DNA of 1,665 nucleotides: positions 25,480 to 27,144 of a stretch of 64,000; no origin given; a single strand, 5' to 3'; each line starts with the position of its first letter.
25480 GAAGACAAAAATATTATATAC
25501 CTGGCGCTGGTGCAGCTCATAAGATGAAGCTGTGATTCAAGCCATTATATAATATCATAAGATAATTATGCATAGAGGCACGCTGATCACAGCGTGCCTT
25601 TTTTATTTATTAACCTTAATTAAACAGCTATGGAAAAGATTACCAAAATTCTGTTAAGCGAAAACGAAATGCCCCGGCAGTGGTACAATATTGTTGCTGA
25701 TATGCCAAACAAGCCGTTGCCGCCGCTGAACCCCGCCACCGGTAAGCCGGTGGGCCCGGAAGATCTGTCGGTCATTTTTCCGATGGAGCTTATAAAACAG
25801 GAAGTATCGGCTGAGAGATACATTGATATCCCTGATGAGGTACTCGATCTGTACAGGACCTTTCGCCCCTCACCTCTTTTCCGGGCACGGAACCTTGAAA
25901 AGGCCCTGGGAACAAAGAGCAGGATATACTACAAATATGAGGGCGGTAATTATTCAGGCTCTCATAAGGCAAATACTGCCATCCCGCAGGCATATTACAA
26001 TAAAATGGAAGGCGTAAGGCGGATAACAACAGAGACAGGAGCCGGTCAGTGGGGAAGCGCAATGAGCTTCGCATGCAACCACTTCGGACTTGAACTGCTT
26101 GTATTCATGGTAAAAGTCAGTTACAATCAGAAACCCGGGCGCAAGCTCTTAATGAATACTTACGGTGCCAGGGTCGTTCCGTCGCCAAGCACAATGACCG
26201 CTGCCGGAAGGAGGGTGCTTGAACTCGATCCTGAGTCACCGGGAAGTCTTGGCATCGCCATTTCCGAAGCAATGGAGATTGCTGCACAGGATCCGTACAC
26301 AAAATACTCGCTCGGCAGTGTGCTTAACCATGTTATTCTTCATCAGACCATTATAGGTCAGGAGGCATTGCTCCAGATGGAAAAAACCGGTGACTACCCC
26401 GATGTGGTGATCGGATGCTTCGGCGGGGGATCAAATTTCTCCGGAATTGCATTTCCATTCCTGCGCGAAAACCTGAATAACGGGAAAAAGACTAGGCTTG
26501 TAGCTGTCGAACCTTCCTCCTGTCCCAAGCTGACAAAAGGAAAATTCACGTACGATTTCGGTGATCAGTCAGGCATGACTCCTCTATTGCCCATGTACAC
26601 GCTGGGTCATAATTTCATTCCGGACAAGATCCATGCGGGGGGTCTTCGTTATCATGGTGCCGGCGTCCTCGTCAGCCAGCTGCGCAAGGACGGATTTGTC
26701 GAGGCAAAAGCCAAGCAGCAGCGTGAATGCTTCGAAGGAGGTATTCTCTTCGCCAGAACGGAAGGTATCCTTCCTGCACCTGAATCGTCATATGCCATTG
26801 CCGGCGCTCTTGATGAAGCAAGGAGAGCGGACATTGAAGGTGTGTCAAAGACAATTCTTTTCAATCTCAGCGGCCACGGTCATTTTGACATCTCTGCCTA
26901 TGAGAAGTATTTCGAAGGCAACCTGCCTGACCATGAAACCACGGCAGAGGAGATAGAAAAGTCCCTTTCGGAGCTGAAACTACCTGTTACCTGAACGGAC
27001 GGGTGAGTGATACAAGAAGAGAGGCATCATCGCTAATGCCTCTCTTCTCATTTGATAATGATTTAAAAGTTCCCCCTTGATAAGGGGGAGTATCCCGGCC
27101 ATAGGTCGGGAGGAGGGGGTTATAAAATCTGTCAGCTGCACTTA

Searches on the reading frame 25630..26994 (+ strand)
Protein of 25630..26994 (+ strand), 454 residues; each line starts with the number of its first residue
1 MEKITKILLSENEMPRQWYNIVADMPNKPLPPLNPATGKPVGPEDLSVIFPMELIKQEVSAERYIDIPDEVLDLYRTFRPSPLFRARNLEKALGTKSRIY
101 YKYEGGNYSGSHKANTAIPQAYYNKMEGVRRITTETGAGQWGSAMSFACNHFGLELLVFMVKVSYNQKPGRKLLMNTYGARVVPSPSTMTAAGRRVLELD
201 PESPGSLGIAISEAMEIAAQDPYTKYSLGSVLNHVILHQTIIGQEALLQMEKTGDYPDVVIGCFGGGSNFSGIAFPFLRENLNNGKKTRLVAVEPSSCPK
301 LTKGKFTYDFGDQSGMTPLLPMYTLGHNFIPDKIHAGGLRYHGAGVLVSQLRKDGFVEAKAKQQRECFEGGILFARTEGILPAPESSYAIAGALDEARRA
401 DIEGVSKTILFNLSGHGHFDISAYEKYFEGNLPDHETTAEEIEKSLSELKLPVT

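Call 42: search_protein_families(library=pfam, proteins=[window:25630-26994:+])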
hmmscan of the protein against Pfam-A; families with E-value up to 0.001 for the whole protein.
window:25630-26994:+ (454 aa): 1 family
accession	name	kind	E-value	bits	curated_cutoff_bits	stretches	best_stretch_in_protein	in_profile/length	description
PF00291.31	PALP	-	3.3e-40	138.7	35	1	78-415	5-295/295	Pyridoxal-phosphate dependent enzyme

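Call 60: search_protein_families(library=ncbifam, proteins=[window:25630-26994:+])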
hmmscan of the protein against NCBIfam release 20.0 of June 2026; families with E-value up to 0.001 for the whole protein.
window:25630-26994:+ (454 aa): 17 families
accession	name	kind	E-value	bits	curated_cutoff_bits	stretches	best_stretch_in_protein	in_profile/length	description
NF009057.0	PRK12391.1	equivalog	9e-214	710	366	1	5-442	4-440/441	TrpB-like pyridoxal phosphate-dependent enzyme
TIGR01415.1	trpB_rel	hypoth_equivalog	2.9e-188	625.9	518.85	1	14-430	1-418/419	TrpB-like pyridoxal phosphate-dependent enzyme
NF010376.0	PRK13803.1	equivalog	2.2e-45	155.6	819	1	78-430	258-597/600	bifunctional phosphoribosylanthranilate isomerase/tryptophan synthase subunit beta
TIGR00263.1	trpB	equivalog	4.8e-40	137.8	392.45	1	71-425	42-382/385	tryptophan synthase subunit beta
NF010375.0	PRK13802.1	equivalog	1.1e-29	103.1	1386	1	79-442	325-686/695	bifunctional indole-3-glycerol phosphate synthase/tryptophan synthase subunit beta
NF004996.0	PRK06381.1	equivalog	1.2e-14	54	266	1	80-188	15-118/319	threonine synthase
TIGR01139.1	cysK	equivalog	7.8e-10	38.5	350.95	1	89-333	13-208/298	cysteine synthase A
NF006050.0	PRK08197.1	equivalog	2.7e-08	33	303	1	81-198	81-193/406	threonine synthase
NF006390.0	PRK08639.1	equivalog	7.7e-08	31.7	421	0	234-302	158-219/418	threonine ammonia-lyase IlvA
TIGR01136.1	cysKM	subfamily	1.3e-07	31.3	344.15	1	92-305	16-208/299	cysteine synthase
NF006094.0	PRK08246.1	subfamily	2.6e-07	30.3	331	1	78-303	21-208/310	serine/threonine dehydratase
TIGR02079.1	THD1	equivalog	3.3e-07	29.5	440.55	0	234-303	149-212/410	threonine ammonia-lyase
NF040741.1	ornith_OrtB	equivalog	1.6e-05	23.5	550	1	93-281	78-250/464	2-amino-4-oxopentanoate thiolase subunit OrtB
NF008735.0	PRK11761.1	equivalog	8.2e-05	22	413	1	80-189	12-119/296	cysteine synthase CysM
NF005292.0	PRK06815.1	equivalog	9.9e-05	21.5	371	0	74-183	15-119/320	threonine/serine dehydratase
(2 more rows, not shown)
